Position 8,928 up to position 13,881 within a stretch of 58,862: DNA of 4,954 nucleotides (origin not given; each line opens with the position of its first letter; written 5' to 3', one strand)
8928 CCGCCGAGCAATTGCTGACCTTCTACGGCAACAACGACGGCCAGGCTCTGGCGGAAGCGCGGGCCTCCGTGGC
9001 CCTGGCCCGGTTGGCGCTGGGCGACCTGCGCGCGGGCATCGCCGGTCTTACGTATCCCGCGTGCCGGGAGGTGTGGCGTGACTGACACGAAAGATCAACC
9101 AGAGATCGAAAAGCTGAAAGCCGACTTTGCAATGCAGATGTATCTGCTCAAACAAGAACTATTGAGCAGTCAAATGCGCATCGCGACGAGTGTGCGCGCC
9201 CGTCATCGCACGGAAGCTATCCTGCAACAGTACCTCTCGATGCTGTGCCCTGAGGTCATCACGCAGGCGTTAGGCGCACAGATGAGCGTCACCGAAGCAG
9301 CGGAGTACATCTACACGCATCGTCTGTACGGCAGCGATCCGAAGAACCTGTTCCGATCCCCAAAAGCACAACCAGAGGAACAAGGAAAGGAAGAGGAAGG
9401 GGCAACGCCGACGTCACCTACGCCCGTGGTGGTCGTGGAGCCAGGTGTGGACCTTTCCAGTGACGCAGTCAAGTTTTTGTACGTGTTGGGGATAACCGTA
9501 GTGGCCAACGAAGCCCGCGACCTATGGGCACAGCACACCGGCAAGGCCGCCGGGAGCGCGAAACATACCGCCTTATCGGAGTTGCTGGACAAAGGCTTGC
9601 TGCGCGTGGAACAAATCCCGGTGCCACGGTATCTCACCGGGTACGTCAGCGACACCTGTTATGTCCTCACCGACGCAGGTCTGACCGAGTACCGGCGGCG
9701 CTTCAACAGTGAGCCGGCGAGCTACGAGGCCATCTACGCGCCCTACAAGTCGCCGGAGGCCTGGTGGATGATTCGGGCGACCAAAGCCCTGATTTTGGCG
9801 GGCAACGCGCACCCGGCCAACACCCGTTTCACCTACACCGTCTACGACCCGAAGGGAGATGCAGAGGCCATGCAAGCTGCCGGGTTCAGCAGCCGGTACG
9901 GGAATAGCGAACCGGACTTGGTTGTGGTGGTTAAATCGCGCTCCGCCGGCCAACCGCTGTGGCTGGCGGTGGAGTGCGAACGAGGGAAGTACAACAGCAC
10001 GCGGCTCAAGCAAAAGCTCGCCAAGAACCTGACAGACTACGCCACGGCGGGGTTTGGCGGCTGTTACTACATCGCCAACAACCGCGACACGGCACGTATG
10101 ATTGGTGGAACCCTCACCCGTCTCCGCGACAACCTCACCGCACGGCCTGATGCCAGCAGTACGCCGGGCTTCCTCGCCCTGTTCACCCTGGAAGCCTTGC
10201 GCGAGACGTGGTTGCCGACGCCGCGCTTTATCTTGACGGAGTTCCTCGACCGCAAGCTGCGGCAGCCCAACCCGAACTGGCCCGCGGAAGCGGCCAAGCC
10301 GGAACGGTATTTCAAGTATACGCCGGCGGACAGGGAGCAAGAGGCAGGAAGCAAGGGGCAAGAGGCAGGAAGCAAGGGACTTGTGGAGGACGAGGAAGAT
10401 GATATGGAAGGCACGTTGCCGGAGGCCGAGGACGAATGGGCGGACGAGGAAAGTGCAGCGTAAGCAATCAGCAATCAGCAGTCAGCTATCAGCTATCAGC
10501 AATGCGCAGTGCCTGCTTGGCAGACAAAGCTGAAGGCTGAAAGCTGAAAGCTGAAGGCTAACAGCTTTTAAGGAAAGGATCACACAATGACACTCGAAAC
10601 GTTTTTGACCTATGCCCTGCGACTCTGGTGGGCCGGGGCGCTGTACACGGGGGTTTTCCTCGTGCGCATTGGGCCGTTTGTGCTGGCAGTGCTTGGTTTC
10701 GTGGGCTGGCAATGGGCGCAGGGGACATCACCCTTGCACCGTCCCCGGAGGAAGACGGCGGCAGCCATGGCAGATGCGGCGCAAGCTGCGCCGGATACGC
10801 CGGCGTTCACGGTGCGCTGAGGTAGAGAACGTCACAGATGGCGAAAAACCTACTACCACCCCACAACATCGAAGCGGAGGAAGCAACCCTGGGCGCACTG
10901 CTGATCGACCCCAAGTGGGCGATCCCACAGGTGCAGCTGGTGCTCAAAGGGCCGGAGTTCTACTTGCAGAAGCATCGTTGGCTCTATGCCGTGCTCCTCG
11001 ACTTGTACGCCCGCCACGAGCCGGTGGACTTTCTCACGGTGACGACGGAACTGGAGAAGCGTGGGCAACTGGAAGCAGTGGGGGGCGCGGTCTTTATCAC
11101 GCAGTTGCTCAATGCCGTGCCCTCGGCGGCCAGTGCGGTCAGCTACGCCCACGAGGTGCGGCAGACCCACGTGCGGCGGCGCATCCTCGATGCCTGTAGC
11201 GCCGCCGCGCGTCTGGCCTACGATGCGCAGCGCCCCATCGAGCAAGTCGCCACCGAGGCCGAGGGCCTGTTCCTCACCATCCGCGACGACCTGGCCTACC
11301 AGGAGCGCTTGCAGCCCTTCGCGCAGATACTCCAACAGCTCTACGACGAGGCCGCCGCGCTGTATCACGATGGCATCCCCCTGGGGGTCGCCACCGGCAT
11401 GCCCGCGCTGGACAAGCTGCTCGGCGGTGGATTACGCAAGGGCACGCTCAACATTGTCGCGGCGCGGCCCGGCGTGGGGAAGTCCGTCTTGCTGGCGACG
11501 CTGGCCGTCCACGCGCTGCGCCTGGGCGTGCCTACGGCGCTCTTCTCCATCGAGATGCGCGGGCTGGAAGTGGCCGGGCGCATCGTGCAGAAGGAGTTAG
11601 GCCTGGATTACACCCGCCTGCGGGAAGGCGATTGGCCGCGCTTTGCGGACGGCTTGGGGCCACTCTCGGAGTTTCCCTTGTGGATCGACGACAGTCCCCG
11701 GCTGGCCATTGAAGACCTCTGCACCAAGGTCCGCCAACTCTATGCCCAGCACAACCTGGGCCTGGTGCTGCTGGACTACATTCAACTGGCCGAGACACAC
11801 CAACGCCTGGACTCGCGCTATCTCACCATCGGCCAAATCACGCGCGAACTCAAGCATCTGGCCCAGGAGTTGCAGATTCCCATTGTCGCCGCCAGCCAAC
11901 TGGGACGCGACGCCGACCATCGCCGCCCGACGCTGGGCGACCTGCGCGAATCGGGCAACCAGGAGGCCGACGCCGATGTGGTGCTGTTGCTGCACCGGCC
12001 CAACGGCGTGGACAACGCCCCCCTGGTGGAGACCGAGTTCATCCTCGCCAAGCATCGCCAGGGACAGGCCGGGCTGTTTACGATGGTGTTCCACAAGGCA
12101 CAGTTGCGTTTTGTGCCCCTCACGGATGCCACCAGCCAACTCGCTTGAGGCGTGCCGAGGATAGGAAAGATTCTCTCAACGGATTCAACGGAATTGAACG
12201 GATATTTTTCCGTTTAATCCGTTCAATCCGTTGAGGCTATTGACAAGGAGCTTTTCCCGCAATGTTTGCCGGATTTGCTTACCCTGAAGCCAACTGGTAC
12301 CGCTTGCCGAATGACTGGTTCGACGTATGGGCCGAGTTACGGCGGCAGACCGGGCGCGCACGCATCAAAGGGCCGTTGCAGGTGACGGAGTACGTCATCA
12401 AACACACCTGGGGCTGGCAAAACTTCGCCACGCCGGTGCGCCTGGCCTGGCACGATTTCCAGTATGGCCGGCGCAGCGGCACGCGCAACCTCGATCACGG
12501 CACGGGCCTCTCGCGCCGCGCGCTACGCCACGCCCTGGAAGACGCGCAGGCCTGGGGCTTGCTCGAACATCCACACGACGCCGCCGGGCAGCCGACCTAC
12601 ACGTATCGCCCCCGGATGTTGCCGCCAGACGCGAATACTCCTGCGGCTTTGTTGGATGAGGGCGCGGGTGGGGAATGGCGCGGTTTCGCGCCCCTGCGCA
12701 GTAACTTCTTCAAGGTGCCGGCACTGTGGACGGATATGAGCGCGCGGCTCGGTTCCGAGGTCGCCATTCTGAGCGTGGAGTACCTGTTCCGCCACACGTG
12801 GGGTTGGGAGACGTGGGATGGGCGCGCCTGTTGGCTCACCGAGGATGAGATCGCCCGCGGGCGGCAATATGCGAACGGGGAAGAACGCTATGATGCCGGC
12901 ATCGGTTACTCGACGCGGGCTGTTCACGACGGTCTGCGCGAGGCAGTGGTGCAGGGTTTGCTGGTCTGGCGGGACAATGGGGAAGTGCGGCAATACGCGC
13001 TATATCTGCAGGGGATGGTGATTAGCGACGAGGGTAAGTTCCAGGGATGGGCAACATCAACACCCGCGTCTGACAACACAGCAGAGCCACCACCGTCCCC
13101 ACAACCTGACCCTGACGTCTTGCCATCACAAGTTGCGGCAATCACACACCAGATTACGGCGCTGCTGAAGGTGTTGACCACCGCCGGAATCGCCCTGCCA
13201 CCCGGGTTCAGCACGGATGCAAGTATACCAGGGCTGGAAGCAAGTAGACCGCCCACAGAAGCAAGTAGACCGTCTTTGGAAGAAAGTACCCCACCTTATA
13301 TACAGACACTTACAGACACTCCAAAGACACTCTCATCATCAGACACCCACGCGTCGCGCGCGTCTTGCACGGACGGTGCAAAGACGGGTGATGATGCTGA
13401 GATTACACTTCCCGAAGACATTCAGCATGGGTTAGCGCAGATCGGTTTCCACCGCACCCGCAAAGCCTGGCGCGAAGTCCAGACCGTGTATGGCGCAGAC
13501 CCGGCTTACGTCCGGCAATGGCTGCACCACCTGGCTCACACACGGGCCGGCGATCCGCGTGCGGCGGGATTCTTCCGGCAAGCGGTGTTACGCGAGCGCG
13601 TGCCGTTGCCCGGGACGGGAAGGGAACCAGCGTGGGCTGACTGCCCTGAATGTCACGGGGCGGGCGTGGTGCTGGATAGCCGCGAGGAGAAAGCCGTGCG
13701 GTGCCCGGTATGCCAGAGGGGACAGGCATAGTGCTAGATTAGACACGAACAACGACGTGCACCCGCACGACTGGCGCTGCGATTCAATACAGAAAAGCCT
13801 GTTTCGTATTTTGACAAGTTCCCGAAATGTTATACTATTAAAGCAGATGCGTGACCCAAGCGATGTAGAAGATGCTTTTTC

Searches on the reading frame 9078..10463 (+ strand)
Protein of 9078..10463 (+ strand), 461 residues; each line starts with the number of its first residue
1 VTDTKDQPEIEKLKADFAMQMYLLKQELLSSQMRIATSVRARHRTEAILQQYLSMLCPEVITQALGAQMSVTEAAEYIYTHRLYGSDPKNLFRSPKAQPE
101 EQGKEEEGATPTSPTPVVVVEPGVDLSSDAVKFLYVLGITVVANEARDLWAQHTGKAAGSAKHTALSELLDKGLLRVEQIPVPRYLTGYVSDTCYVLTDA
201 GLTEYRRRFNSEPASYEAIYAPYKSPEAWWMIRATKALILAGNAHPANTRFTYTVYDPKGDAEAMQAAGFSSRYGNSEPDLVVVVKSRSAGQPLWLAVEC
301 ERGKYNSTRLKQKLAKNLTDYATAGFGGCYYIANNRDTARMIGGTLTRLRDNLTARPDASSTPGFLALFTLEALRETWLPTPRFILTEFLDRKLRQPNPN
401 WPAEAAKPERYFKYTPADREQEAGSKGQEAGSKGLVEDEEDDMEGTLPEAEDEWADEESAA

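Call 6: search_protein_families(library=pfam, proteins=[window:9078-10463:+])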
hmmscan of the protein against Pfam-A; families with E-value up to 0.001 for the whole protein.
window:9078-10463:+ (461 aa): 0 families

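Call 24: search_protein_families(library=ncbifam, max_evalue=0.01, proteins=[window:9078-10463:+])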
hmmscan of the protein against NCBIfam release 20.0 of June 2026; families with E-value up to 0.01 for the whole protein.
window:9078-10463:+ (461 aa): 0 families

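Call 25: search_protein_families(library=phrogs, max_evalue=0.01, proteins=[window:9078-10463:+])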
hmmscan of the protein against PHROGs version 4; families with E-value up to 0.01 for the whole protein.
window:9078-10463:+ (461 aa): 0 families

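Call 93: search_protein_families(library=padloc, max_evalue=0.001, proteins=[window:9078-10463:+])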
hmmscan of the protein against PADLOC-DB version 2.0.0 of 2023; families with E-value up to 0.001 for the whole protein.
window:9078-10463:+ (461 aa): 0 families

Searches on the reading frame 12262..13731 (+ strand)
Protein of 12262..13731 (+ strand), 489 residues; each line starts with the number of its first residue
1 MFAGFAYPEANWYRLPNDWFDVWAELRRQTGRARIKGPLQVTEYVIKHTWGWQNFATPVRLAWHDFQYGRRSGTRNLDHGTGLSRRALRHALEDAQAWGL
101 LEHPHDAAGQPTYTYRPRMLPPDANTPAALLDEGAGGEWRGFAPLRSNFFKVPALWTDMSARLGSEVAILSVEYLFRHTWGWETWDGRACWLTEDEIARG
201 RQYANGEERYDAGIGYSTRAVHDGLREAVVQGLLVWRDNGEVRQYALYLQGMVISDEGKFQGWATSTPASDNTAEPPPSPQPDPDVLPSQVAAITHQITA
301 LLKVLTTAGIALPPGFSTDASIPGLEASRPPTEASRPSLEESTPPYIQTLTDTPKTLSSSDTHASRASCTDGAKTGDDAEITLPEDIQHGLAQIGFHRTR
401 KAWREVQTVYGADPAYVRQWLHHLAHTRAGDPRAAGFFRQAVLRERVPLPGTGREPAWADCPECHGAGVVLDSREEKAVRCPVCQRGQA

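Call 6: search_protein_families(library=pfam, proteins=[window:12262-13731:+])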
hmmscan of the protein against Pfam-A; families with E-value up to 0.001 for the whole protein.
window:12262-13731:+ (489 aa): 0 families

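Call 24: search_protein_families(library=ncbifam, max_evalue=0.01, proteins=[window:12262-13731:+])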
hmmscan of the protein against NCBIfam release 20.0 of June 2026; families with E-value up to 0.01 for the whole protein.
window:12262-13731:+ (489 aa): 0 families

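Call 25: search_protein_families(library=phrogs, max_evalue=0.01, proteins=[window:12262-13731:+])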
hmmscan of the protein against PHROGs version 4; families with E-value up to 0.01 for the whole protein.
window:12262-13731:+ (489 aa): 1 family
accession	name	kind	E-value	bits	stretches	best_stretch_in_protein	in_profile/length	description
phrog_13995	-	unknown function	0.00044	21.4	0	78-117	33-71/79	-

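Call 47: find_homologous_proteins(query=window:12262-13731:+)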
Query window:12262-13731:+ (489 aa): 37 proteins with E <= 0.001 among 8000 candidates.
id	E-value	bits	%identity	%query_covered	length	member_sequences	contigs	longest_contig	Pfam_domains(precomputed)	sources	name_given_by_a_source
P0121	0.0e+0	1153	100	100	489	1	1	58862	-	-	-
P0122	9.2e-279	943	83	100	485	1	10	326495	-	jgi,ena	jgi:hypothetical protein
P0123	4.3e-264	895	79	100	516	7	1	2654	-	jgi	-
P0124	8.9e-252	854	75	100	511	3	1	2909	-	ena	-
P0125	3.8e-248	842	72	100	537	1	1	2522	-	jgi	-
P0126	4.0e-248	842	77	99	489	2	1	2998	-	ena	-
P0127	5.0e-244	829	68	100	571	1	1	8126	-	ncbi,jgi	-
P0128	1.3e-243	827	70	100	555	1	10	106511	-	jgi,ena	jgi:hypothetical protein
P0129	2.2e-242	823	71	100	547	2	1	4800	-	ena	-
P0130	2.7e-241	820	72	100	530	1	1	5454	-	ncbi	-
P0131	3.7e-241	819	69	100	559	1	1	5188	-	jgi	jgi:hypothetical protein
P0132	5.7e-239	812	68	100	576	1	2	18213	-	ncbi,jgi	-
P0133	1.0e-238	811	68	100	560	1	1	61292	-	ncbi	-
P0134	1.2e-238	811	70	100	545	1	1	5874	-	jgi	-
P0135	2.3e-235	800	69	100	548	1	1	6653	-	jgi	jgi:hypothetical protein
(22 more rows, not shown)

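Call 48: find_encoding_contigs(protein=P0122, flank=10000, max_places=4)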
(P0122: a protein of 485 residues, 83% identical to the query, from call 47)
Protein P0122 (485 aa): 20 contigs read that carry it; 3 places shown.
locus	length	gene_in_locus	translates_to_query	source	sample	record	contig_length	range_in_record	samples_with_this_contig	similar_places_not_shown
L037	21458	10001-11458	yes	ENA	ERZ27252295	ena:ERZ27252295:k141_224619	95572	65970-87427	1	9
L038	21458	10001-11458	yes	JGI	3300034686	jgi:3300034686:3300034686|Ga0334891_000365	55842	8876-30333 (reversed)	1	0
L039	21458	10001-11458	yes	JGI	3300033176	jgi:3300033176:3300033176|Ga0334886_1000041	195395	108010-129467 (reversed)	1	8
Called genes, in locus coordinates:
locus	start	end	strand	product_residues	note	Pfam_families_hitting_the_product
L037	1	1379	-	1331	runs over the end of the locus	PF13432:TPR_16 (faint), PF00211:Guanylate_cyc, PF13191:AAA_16, PF13401:AAA_22 (faint), PF07719:TPR_2 (faint), PF13424:TPR_12, PF17874:TPR_MalT, PF13424:TPR_12 (weak), +9 more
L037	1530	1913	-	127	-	PF00903:Glyoxalase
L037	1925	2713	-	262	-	PF04055:Radical_SAM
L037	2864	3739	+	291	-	PF04055:Radical_SAM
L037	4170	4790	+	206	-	-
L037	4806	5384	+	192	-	-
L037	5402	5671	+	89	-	-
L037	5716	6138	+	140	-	-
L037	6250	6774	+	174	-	-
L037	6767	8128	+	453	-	-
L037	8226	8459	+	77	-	-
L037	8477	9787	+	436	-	PF00772:DnaB, PF03796:DnaB_C, PF06745:ATPase (weak), PF13481:AAA_25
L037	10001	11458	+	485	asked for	-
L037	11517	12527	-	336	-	PF27225:AF_1859_N, PF10040:CRISPR_Cas6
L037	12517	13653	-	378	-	-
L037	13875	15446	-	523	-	-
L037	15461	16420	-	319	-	PF04326:SLFN_AlbA_2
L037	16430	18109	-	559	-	PF13175:AAA_15, PF13304:AAA_21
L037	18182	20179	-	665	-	PF03787:RAMPs (faint)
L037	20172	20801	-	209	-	PF27799:CRISPR-assoc_Csx19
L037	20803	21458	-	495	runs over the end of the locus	PF03787:RAMPs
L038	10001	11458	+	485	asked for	-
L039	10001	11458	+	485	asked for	-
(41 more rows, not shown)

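Call 49: find_related_loci(query=window:12262-13731:+, collection=genome_contigs, flank=10000)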
Query window:12262-13731:+ (489 aa) in genome_contigs; peptide patterns used: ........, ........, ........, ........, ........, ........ (x = any residue, [..] = any of these).
140 stretches matched a pattern; 5 encode a relative of the query (tblastn E <= 1e-3); 5 distinct loci.
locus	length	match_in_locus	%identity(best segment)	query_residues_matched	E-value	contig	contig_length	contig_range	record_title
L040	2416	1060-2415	77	1-444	0e+0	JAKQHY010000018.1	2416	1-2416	MAG: Chloroflexota bacterium isolate USDE_metabat.60 k141_511284, whole genome shotgun sequence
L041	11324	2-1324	64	4-487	9e-170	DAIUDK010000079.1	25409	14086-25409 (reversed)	MAG TPA_asm: Chloroflexota bacterium isolate CTOTU19884 NODE_1740_length_25409_cov_25.411099, whole genome shotgun seque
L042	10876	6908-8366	77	7-485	0e+0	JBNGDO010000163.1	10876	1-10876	MAG: Anaerolineae bacterium isolate E05-031 bin70.fa-163, whole genome shotgun sequence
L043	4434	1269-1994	90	1-242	2e-149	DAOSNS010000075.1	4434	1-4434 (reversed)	MAG TPA_asm: Anaerolineae bacterium isolate AMR_MDS_2365 NODE_19734_length_4434_cov_86.019639, whole genome shotgun sequ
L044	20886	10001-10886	69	42-487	7e-72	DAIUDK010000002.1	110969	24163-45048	MAG TPA_asm: Chloroflexota bacterium isolate CTOTU19884 NODE_153_length_110969_cov_22.998413, whole genome shotgun seque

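Call 58: search_solved_structures(query=A1, max_evalue=1)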
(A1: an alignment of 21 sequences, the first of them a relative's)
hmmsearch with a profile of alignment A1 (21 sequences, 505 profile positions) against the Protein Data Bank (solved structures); distinct sequences matched with E-value up to 1: 0.

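Call 70: predict_structure(alignment_id=A1)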
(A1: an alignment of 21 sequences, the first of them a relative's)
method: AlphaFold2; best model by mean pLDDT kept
length: 489 residues; sequences in the alignment: 21
mean_pLDDT: 72.5   pTM: 0.67
mean pLDDT of the five models: 72.5, 68.3, 66.0, 63.5, 61.3
residues with pLDDT >= 90: 128; 70-90: 200; 50-70: 63; < 50: 98
segments of 3 or more residues with pLDDT < 50: 131-136, 267-287, 316-378, 453-456, 487-489
pLDDT, mean of each block of 10 residues (from residue 1): 81 87 87 89 88 61 83 79 88 89 78 78 57 53 73 91 94 93 71 95 80 93 98 95 94 95 64 32 48 71 74 49 27 24 26 27 27 39 85 82 90 92 80 84 86 54 80 81 62
secondary structure, 60 per line:
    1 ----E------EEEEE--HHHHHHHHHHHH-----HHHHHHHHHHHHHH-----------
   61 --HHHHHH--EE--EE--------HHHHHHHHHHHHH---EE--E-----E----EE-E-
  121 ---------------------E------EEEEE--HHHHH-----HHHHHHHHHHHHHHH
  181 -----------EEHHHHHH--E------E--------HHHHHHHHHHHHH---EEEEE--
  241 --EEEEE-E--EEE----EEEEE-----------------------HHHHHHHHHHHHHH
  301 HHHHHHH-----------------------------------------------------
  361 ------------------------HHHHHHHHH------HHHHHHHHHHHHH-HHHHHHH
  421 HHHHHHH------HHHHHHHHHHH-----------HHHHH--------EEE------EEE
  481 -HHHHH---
elements in order: E12-16 H19-30 H36-49 H63-68 H85-97 E149-153 H156-160 H166-180 H194-199 H218-230 E234-238 E243-247 E252-254 E259-263 H287-307 H385-393 H400-412 H414-427 H434-444 H456-460 E469-471 E478-480 H482-486

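Call 73: fold_search(model_id=the predicted structure, library=pdb)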
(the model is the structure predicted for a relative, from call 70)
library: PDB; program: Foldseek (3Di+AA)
matches with E <= 10: 375; with E <= 0.001: 0
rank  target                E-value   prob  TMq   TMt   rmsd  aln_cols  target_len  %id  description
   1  3bz6                  4.0e-02  0.77  0.14  0.34  13.1       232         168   11  Crystal structure of a conserved protein of unknown function from Pseudomonas syringae pv. tomato str. DC3000 (released 2008-02-05)
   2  5u8j_C                5.8e-02  0.51  0.13  0.30  12.6       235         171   11  Crystal structure of a protein of unknown function ECL_02571 involved in membrane biogenesis from Enterobacter cloacae (released 2017-01-18)
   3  5loe_B                2.4e-01  0.93  0.13  0.24   3.4        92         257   20  Structure of full length Cody from Bacillus subtilis in complex with Ile (released 2017-01-11)
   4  2b0l_A                3.0e-01  0.90  0.14  0.56   3.1        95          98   17  C-terminal DNA binding domain of transcriptional pleiotropic repressor CodY. (released 2006-02-21)
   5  2b0l_B                3.2e-01  0.57  0.11  0.43   6.1        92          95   18  C-terminal DNA binding domain of transcriptional pleiotropic repressor CodY. (released 2006-02-21)
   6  8c7o_A                4.0e-01  0.85  0.14  0.25   3.3        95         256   14  Unliganded transcriptional pleiotropic repressor CodY from Staphylococcus aureus (released 2023-06-28)
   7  9a6f_A                4.5e-01  0.84  0.14  0.24   3.4        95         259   19  Integrative model of CODY-YPPF by crosslinking MS and deep learning (released 2024-09-18)
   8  8p5d_SK0              4.5e-01  0.47  0.11  0.45   6.0        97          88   18  Spraguea lophii ribosome in the closed conformation by cryo sub tomogram averaging (released 2023-06-21)
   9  2p4w_B                4.5e-01  0.30  0.12  0.27  15.9       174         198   17  Crystal structure of heat shock regulator from Pyrococcus furiosus (released 2007-03-27)
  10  7qca_SK0              4.7e-01  0.47  0.11  0.44   6.0        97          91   18  Spraguea lophii ribosome (released 2022-11-30)
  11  2fe3_B                5.0e-01  0.66  0.12  0.38  11.3       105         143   15  The crystal structure of bacillus subtilis PerR-Zn reveals a novel Zn(Cys)4 Structural redox switch (released 2006-12-19)
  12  4pql_B                5.6e-01  0.47  0.13  0.41   7.3       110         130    6  N-Terminal domain of DNA binding protein (released 2014-06-11)
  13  3cuq_C                5.6e-01  0.25  0.13  0.33  15.2       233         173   12  Integrated structural and functional model of the human ESCRT-II complex (released 2008-11-04)
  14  2b0l_C                5.9e-01  0.33  0.10  0.41   6.4        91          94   19  C-terminal DNA binding domain of transcriptional pleiotropic repressor CodY. (released 2006-02-21)
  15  5u8j_A                5.9e-01  0.18  0.13  0.30  13.3       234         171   12  Crystal structure of a protein of unknown function ECL_02571 involved in membrane biogenesis from Enterobacter cloacae (released 2017-01-18)
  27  4pt7_B                8.2e-01  0.25  0.14  0.40   7.9       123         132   10  Structure of initiator (released 2014-06-25)
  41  4pql_A                1.2e+00  0.28  0.15  0.45   7.4       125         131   10  N-Terminal domain of DNA binding protein (released 2014-06-11)
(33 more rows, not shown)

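Call 80: find_encoding_contigs(protein=P0133, flank=10000, max_places=3)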
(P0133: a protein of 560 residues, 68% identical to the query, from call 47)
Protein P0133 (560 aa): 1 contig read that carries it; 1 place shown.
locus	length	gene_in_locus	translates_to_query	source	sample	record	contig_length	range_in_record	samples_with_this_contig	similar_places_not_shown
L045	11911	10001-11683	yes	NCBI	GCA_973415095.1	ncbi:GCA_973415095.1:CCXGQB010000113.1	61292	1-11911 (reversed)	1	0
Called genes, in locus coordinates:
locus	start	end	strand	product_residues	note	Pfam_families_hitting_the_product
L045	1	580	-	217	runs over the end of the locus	PF01553:Acyltransferase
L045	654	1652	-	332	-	PF01476:LysM, PF11906:DUF3426 (faint)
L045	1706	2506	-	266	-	PF04307:YdjM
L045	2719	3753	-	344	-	PF04307:YdjM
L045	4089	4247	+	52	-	-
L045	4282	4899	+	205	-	-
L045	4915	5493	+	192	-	-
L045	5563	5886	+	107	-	-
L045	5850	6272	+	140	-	-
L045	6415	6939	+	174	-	-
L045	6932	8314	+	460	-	-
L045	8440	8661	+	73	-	-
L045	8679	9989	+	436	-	PF00772:DnaB, PF03796:DnaB_C, PF06745:ATPase (weak), PF13481:AAA_25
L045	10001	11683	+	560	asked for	-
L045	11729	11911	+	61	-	?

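Call 81: find_encoding_contigs(protein=P0128, flank=10000, max_places=3)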
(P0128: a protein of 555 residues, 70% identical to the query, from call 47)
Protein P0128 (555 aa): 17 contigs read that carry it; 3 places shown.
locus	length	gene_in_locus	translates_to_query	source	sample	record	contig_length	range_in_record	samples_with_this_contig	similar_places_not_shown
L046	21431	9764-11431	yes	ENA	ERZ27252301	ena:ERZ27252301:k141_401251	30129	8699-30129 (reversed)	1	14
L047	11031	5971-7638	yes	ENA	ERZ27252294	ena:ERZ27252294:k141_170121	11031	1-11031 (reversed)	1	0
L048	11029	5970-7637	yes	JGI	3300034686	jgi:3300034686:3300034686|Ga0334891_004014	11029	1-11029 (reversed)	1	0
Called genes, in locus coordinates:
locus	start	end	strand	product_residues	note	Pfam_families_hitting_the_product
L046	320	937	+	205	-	-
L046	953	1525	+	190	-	-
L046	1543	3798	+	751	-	-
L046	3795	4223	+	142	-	-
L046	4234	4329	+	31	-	-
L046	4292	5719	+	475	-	-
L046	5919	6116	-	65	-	-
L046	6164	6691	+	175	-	-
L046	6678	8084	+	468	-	-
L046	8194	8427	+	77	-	-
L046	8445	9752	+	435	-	PF00772:DnaB, PF03796:DnaB_C, PF06745:ATPase (weak), PF13481:AAA_25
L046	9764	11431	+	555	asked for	-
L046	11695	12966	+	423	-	PF13481:AAA_25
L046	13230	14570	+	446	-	PF01807:Zn_ribbon_DnaG, PF13155:Toprim_2 (weak)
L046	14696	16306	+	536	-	-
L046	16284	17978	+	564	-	PF22335:Cas10-Cmr2_palm2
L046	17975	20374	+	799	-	PF03787:RAMPs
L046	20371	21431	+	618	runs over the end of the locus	PF03787:RAMPs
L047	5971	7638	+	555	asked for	-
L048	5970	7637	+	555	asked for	-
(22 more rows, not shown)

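Call 93: search_protein_families(library=padloc, max_evalue=0.001, proteins=[window:12262-13731:+])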
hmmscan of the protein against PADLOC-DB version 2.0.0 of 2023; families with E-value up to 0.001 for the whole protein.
window:12262-13731:+ (489 aa): 0 families
